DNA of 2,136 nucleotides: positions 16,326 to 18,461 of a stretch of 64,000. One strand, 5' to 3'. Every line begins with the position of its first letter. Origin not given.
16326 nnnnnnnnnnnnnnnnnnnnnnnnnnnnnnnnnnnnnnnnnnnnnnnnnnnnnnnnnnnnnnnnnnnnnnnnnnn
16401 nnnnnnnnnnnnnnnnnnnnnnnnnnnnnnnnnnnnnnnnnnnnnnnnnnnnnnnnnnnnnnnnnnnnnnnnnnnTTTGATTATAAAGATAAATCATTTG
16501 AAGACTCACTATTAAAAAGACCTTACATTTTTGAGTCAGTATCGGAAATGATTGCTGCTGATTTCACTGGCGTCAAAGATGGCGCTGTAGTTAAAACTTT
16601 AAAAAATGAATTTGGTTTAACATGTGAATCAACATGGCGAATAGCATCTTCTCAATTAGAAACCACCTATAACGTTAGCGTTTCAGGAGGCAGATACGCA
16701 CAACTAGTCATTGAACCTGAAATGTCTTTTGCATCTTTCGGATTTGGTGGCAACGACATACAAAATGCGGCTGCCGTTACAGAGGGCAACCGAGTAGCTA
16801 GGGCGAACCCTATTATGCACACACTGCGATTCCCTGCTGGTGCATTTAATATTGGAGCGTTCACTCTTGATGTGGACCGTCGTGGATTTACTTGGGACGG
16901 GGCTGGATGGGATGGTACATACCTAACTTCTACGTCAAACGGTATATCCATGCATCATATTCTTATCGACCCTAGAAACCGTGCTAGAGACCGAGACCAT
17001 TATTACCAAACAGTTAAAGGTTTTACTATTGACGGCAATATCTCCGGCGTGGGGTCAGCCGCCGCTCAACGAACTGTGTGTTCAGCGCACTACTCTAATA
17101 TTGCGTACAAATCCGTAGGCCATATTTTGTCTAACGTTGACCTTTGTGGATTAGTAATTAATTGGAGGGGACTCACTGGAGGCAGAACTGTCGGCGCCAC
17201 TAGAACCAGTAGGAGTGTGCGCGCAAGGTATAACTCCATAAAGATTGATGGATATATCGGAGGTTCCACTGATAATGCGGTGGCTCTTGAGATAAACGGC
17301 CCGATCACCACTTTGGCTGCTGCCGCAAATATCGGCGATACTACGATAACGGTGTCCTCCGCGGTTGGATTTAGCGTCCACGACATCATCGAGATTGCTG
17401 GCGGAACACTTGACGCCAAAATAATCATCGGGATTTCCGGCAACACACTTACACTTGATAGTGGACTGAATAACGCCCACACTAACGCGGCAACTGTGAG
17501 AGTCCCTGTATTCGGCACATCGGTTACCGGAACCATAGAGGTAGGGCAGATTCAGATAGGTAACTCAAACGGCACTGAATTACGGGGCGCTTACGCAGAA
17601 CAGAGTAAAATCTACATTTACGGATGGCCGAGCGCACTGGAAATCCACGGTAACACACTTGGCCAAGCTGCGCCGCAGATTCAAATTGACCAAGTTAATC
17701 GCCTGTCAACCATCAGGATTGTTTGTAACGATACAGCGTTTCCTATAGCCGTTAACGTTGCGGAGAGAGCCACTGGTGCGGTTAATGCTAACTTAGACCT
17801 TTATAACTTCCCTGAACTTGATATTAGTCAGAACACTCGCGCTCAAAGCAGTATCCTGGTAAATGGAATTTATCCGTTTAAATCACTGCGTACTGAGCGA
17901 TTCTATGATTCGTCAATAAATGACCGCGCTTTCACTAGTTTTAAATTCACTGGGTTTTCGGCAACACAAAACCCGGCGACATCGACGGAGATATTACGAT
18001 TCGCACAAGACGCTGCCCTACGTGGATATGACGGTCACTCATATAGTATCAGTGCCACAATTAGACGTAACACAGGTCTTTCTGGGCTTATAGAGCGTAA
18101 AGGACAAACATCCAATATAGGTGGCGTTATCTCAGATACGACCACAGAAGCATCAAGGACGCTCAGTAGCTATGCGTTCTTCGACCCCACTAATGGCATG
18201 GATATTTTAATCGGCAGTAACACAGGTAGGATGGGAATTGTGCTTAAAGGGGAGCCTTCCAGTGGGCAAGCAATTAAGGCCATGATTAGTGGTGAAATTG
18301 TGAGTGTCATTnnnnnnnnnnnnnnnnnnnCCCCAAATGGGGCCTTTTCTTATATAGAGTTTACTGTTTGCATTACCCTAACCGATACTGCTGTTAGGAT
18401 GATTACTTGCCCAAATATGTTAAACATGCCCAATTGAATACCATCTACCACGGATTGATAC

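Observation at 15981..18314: Tailspike gene looks mosaic: phage-typical N-terminal part, then a GC-richer C-terminal beta-helix-like domain with different codon usage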

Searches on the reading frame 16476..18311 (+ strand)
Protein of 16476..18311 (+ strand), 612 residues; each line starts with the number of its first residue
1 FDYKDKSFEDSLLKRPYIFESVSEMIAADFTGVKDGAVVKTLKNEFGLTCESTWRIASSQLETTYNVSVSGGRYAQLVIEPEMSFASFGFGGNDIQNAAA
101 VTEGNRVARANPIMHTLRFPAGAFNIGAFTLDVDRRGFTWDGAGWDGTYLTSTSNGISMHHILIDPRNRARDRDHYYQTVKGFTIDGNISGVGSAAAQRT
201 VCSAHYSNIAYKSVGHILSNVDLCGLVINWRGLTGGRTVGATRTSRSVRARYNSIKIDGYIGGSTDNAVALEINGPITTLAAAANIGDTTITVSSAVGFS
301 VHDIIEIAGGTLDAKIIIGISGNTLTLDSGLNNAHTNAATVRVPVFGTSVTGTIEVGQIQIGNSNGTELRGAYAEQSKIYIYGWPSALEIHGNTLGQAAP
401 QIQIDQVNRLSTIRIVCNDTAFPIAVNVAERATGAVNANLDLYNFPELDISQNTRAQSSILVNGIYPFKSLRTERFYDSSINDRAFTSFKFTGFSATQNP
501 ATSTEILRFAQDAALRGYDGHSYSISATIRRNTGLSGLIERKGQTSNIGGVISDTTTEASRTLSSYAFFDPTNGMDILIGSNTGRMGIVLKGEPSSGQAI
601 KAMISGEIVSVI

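Call 9: search_protein_families(library=phrogs, proteins=[window:16650-18311:+], max_evalue=0.01)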
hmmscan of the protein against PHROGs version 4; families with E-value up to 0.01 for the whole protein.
window:16650-18311:+ (554 aa): 0 families

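Call 11: search_dna_similar(query=window:16650-18311:+, collection=phages, mode=protein, max_rows=40, max_evalue=0.001)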
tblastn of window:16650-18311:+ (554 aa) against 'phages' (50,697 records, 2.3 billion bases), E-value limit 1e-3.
Records with a match: 9; places in all: 9; records where one place covers at least 80% of the query: 9.
Best place of each record, by identity: <60% 9.
By first word of the organism name: Escherichia 7; Salmonella 1; Vibrio 1.
By host as written in the record: Escherichia coli 3; Escherichia coli ST130 2; Escherichia coli STEC O121 2; Salmonella enterica subsp. enterica serovar Typhimurium 1; Vibrio parahaemolyticus 1.
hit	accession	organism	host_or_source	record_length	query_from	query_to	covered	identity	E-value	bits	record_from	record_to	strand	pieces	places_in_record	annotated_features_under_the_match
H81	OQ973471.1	Escherichia phage AV101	Escherichia coli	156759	5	554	99%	42.9%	1e-129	423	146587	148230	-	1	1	tail fibers protein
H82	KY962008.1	Escherichia phage ST31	Escherichia coli ST130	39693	1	554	100%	42.0%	4e-127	416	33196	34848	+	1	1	tail fiber protein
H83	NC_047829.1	Escherichia phage ST31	Escherichia coli ST130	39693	1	554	100%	42.0%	4e-127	416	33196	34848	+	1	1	tail protein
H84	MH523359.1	Salmonella phage vB_SalM-LPST94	Salmonella enterica subsp. enterica ...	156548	5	554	99%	42.2%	2e-129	422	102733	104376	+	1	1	tail fiber protein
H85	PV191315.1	Escherichia phage vB_EcoM-P3322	Escherichia coli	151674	1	554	100%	41.2%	4e-128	419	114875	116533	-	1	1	hypothetical protein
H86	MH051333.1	Escherichia phage vB_EcoM-Ro121c4YLVW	Escherichia coli STEC O121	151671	1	554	100%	41.1%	7e-126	412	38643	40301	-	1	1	tail spike protein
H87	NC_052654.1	Escherichia phage vB_EcoM-Ro121c4YLVW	Escherichia coli STEC O121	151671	1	554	100%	41.1%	7e-126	412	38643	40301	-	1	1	tail spike protein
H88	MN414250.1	Escherichia phage RDN8.1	Escherichia coli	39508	6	550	98%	41.4%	1e-113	377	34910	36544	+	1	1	hypothetical protein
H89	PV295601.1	Vibrio phage vB_VibP_ZCVPP1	Vibrio parahaemolyticus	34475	14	554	98%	36.4%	6e-90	308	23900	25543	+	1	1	structural protein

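Call 13: get_annotated_region(hit=H84, flank=6000)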
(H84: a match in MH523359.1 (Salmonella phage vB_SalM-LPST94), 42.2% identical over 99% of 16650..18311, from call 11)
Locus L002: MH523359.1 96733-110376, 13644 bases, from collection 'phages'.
description: Salmonella phage vB_SalM-LPST94, complete genome.
organism: Salmonella phage vB_SalM-LPST94 (NCBI taxid 2282399)
taxonomy: Viruses; Duplodnaviria; Heunggongvirae; Uroviricota; Caudoviricetes; Ackermannviridae; Cvivirinae; Kuttervirus
host: Salmonella enterica subsp. enterica serovar Typhimurium; source: -; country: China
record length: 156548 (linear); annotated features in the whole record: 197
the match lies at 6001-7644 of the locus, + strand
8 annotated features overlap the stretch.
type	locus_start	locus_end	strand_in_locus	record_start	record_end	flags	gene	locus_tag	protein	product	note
CDS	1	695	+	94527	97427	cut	-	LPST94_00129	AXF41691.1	tail fibers protein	-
CDS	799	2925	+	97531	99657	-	-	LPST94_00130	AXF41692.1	tailspike protein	-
CDS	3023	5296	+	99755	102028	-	-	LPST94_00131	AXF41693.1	hypothetical protein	-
CDS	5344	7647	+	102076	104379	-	-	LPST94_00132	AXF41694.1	tail fiber protein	-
CDS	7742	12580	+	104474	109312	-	-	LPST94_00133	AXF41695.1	virulence-associated VriC protein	-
CDS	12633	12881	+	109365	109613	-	-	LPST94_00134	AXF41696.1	hypothetical protein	-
CDS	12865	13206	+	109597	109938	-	-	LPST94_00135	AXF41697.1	putative capsid protein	-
CDS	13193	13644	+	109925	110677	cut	-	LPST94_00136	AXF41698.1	neck protein 2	-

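Call 15: find_homologous_proteins(query=window:16476-18311:+, max_evalue=0.00001)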
Query window:16476-18311:+ (612 aa): 52 proteins with E <= 0.00001 among 8000 candidates.
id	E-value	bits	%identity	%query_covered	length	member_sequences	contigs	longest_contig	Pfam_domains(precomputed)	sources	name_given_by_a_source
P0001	0.0e+0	1350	100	100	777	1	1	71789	PF18668.7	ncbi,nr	ncbi:hypothetical protein [Escherichia phage vB_EcoM_PD205]|nr:hypothetical protein [Escherichia pha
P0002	0.0e+0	1044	76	100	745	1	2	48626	PF18668.7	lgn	-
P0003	0.0e+0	1030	75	100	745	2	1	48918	PF18668.7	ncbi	-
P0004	0.0e+0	1012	74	100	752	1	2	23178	PF18668.7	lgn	-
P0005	8.0e-298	1007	74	98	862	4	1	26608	PF18668.7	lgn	-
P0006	1.1e-291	987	74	100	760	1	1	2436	PF18668.7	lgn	-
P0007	2.9e-286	969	72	100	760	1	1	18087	PF18668.7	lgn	-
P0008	2.0e-284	963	72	100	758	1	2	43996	PF18668.7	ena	-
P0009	2.3e-284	963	73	100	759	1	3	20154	PF18668.7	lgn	-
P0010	5.4e-276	935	69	100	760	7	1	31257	PF18668.7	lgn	-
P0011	6.8e-249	846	63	100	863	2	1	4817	-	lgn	-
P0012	1.8e-247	841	64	100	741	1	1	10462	-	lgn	-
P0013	5.2e-241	820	62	98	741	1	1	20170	PF09008.16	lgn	-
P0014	1.3e-240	818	62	100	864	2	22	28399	-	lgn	-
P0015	8.4e-238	809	61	100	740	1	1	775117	PF09008.16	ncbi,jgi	-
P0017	9.2e-237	806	62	97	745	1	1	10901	PF18668.7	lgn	-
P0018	1.1e-235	802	62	97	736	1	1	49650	PF18668.7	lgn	-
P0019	1.4e-235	802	62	97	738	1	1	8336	PF18668.7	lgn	-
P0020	6.5e-234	796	62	97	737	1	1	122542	PF18668.7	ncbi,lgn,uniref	ncbi:tail fiber/spike domain-containing protein [Lelliottia amnigena]|uniref:tail fiber/spike domain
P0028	3.9e-205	701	55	97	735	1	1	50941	PF18668.7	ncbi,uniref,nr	ncbi:hypothetical protein QLG07_12730 [Erwinia sp. V90_4]|uniref:tail fiber/spike domain-containing 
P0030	3.3e-182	625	52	97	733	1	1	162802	PF18668.7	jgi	jgi:hypothetical protein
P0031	4.5e-182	625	51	97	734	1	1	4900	PF18668.7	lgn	-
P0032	2.3e-181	623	52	97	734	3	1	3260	PF18668.7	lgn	-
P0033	4.3e-178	612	54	97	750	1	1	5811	PF18668.7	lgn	-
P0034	5.0e-178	612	53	97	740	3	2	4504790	PF18668.7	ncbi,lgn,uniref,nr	ncbi:hypothetical protein [Lelliottia amnigena]|uniref:tail fiber/spike domain-containing protein n=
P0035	1.7e-176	607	50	97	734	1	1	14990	PF18668.7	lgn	-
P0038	8.4e-168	578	49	99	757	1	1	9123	PF18668.7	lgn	-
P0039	1.2e-163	564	48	97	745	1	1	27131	PF18668.7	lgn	-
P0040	6.1e-149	516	45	97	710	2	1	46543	PF18668.7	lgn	-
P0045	2.7e-138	480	44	97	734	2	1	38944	PF18668.7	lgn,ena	-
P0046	4.9e-137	476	44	97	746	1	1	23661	PF18668.7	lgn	-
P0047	3.0e-133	464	42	97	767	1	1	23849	PF18668.7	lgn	-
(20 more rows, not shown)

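Call 21: find_encoding_contigs(protein=P0002, flank=10000, max_places=2)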
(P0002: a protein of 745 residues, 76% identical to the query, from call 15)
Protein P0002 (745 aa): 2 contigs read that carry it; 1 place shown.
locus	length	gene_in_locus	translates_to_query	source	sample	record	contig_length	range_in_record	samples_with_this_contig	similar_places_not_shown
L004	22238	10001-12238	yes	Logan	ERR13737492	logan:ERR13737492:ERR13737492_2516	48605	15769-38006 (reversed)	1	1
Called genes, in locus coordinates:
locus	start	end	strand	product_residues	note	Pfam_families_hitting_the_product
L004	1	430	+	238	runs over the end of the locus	-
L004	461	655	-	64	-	-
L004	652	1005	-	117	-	PF10765:Phage_P22_NinX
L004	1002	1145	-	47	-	-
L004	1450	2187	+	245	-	PF19759:DUF6246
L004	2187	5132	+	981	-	-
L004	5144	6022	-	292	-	PF05265:DUF723, PF14311:DUF4379 (faint), PF05265:DUF723, PF10544:T5orf172 (weak), PF13455:MUG113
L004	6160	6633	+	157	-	-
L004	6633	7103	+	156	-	-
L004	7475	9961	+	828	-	-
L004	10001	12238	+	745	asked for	PF18668:Tail_spike_N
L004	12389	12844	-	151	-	-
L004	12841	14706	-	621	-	PF00270:DEAD, PF04851:ResIII, PF00271:Helicase_C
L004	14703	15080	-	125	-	PF11672:DUF3268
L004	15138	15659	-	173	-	PF05037:DUF669 (weak)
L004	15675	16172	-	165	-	PF16473:Rv2179c-like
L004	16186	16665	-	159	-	PF05565:Sipho_Gp157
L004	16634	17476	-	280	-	PF13481:AAA_25 (faint), PF13479:AAA_24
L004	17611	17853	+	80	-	PF14549:P22_Cro, PF15943:YdaS_toxin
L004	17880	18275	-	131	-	-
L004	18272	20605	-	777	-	PF09250:Prim-Pol, PF08707:PriCT_2, PF13148:DUF3987 (faint)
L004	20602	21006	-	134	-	-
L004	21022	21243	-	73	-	-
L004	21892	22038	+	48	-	-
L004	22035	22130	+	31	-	-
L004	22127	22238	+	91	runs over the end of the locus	-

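Call 22: find_encoding_contigs(protein=P0003, flank=10000, max_places=2)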
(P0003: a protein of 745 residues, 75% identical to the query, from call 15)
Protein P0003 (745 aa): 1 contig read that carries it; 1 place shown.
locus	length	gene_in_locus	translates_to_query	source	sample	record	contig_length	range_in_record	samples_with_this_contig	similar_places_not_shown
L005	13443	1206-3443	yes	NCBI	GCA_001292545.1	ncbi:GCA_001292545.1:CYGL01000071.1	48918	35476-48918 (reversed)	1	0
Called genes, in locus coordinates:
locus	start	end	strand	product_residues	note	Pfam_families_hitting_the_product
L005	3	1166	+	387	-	?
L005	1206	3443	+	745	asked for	PF18668:Tail_spike_N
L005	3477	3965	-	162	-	PF00436:SSB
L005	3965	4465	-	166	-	PF13392:HNH_3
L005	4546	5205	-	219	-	PF04404:ERF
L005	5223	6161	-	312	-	PF12684:DUF3799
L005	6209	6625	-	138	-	-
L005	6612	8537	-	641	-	PF00271:Helicase_C (weak), PF24463:DUF7577 (faint)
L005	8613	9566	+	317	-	PF08273:Zn_Ribbon_Prim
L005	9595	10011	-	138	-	PF12961:DUF3850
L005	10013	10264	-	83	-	-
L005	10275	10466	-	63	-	-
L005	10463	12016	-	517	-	PF13148:DUF3987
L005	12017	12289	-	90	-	-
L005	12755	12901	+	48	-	-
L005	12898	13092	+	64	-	-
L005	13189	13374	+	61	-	-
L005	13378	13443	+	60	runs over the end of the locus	PF24386:DUF7540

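Call 28: predict_structure(alignment_id=A1)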
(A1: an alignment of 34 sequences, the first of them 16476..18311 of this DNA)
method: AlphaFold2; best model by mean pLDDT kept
length: 612 residues; sequences in the alignment: 34
mean_pLDDT: 88.6   pTM: 0.86
mean pLDDT of the five models: 88.6, 88.4, 87.4, 87.3, 86.7
residues with pLDDT >= 90: 402; 70-90: 156; 50-70: 49; < 50: 5
segments of 3 or more residues with pLDDT < 50: 1-5
pLDDT, mean of each block of 10 residues (from residue 1): 49 76 93 88 95 94 94 94 97 96 95 95 97 91 95 95 71 82 97 95 94 96 95 93 95 95 93 96 94 96 87 88 95 92 96 94 96 92 96 88 92 91 89 85 91 68 91 85 80 91 91 69 89 81 76 62 73 81 82 86 91 73
secondary structure, 60 per line:
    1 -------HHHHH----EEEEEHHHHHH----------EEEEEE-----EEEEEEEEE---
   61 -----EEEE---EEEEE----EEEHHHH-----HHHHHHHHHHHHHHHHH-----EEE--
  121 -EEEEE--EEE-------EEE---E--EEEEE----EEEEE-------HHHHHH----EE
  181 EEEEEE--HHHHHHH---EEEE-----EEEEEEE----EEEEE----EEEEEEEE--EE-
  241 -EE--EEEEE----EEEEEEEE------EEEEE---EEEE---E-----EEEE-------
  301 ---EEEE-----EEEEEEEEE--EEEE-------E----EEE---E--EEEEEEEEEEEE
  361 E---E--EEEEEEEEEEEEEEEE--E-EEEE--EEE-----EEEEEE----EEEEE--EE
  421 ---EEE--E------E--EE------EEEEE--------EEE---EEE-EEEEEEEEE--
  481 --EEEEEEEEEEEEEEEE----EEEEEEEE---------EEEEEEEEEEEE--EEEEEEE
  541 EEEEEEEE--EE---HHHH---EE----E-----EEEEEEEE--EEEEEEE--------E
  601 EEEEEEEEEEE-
elements in order: H8-12 E17-21 H22-27 E38-43 E49-57 E66-69 E73-77 E82-84 H85-88 H94-110 E116-118 E122-126 E129-131 E139-141 E148-152 E157-161 H169-174 E179-186 H189-195 E199-202 E208-214 E219-223 E228-235 E246-250 E255-262 E269-273 E277-280 E290-293 E304-307 E313-321 E324-327 E340-342 E349-361 E368-383 E388-391 E394-396 E402-407 E412-416 E424-426 E447-451 E460-462 E466-468 E470-478 E483-498 E503-510 E520-531 E534-548 H556-559 E575-582 E585-591 E600-611

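Call 31: fold_search(model_id=the predicted structure, library=pdb)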
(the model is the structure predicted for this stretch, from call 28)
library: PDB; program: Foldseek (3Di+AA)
matches with E <= 10: 1203; with E <= 0.001: 54
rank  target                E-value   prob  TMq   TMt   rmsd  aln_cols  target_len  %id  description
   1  8iq9_A                7.6e-11  1.00  0.30  0.32  16.4       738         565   10  Crystal structure of trimeric K2-2 TSP in complex with tetrasaccharide and octasaccharide (released 2024-02-21)
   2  8iq9_B                1.4e-10  1.00  0.30  0.32  16.0       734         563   10  Crystal structure of trimeric K2-2 TSP in complex with tetrasaccharide and octasaccharide (released 2024-02-21)
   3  8iq5_D                2.5e-10  1.00  0.32  0.34  15.7       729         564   10  Crystal structure of trimeric K2-2 TSP (released 2024-02-21)
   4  6c72_A                2.6e-10  1.00  0.40  0.42  16.0       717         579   10  Crystal structure of a tailspike protein gp49 from Acinetobacter baumannii bacteriophage Fri1, a capsular polysacchari (released 2019-01-23)
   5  5w6p_F                5.7e-10  1.00  0.39  0.36  15.8       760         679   10  Crystal structure of Bacteriophage CBA120 tailspike protein 2 enzymatically active domain (TSP2dN, orf211) (released 2018-10-24)
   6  8iqe_B                7.4e-10  1.00  0.31  0.34  14.8       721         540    9  Crystal structure of tetrameric K2-2 TSP (released 2024-02-21)
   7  5w5p                  8.1e-10  1.00  0.29  0.30  19.6       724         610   10  Crystal structure of Acinetobacter baumannii phage AM24 tailspike protein (released 2018-12-19)
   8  8iqe_C                1.2e-09  1.00  0.32  0.34  16.6       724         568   10  Crystal structure of tetrameric K2-2 TSP (released 2024-02-21)
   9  8iqe_D                1.2e-09  1.00  0.30  0.33  15.6       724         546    9  Crystal structure of tetrameric K2-2 TSP (released 2024-02-21)
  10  8iq5_A                1.3e-09  1.00  0.29  0.31  16.8       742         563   10  Crystal structure of trimeric K2-2 TSP (released 2024-02-21)
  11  8iqe_A                3.0e-09  1.00  0.29  0.31  16.5       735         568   10  Crystal structure of tetrameric K2-2 TSP (released 2024-02-21)
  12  6w4q_C                3.2e-09  1.00  0.34  0.28  17.4       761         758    9  Crystal structure of full-length tailspike protein 2 (TSP2, ORF211) ) from Escherichia coli O157:H7 bacteriophage CAB1 (released 2021-01-20)
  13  5w6p_A                4.4e-09  1.00  0.41  0.38  15.8       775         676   10  Crystal structure of Bacteriophage CBA120 tailspike protein 2 enzymatically active domain (TSP2dN, orf211) (released 2018-10-24)
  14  6w4q_A                4.4e-09  1.00  0.39  0.32  15.9       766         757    9  Crystal structure of full-length tailspike protein 2 (TSP2, ORF211) ) from Escherichia coli O157:H7 bacteriophage CAB1 (released 2021-01-20)
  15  6w4q_F                4.6e-09  1.00  0.38  0.32  16.3       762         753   10  Crystal structure of full-length tailspike protein 2 (TSP2, ORF211) ) from Escherichia coli O157:H7 bacteriophage CAB1 (released 2021-01-20)
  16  5w6p_D                5.0e-09  1.00  0.40  0.37  15.7       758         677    9  Crystal structure of Bacteriophage CBA120 tailspike protein 2 enzymatically active domain (TSP2dN, orf211) (released 2018-10-24)
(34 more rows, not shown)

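Call 35: find_encoding_contigs(protein=P0015, flank=8000, max_places=1)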
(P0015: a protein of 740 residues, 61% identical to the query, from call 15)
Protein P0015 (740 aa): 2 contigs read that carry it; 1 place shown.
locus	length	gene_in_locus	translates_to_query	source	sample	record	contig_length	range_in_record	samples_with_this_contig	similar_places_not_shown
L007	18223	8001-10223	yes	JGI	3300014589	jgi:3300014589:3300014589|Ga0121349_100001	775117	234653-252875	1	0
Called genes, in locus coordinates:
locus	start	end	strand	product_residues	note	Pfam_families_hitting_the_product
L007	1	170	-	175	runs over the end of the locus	PF13392:HNH_3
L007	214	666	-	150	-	-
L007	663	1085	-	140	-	-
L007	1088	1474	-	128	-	-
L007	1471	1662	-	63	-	-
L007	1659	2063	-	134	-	-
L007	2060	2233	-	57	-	PF10930:DUF2737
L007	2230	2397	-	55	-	-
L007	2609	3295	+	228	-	-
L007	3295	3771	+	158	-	PF11039:DUF2824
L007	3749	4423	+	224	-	PF25688:P22_gp7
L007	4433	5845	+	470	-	PF16928:Inj_translocase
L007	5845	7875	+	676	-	PF26808:Phage_P22_gp16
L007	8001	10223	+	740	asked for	PF09008:Head_binding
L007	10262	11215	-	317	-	PF19040:SGNH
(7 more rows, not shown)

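Call 36: find_encoding_contigs(protein=P0014, flank=8000, max_places=1)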
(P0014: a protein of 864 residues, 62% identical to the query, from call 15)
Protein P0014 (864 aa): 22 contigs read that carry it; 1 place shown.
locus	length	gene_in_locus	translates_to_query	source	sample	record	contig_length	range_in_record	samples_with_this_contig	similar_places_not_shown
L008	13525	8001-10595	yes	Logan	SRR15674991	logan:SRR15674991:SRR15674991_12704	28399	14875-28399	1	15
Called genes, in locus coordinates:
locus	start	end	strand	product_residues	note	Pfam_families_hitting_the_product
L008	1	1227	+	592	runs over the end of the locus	-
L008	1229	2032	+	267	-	-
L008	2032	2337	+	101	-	PF22479:Pam3_gp18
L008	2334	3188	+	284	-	PF22759:E217_GP41 (weak)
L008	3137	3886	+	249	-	PF18946:Apex (weak)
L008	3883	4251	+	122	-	-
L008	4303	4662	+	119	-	PF10934:Sheath_initiator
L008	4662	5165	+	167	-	PF13392:HNH_3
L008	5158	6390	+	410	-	PF04865:Baseplate_J (weak)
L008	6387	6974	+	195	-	PF11041:Phage_Wedge1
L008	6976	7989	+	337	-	-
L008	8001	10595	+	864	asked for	-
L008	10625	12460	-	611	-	PF01757:Acyl_transf_3, PF19040:SGNH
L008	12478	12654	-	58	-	-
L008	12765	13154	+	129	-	PF00717:Peptidase_S24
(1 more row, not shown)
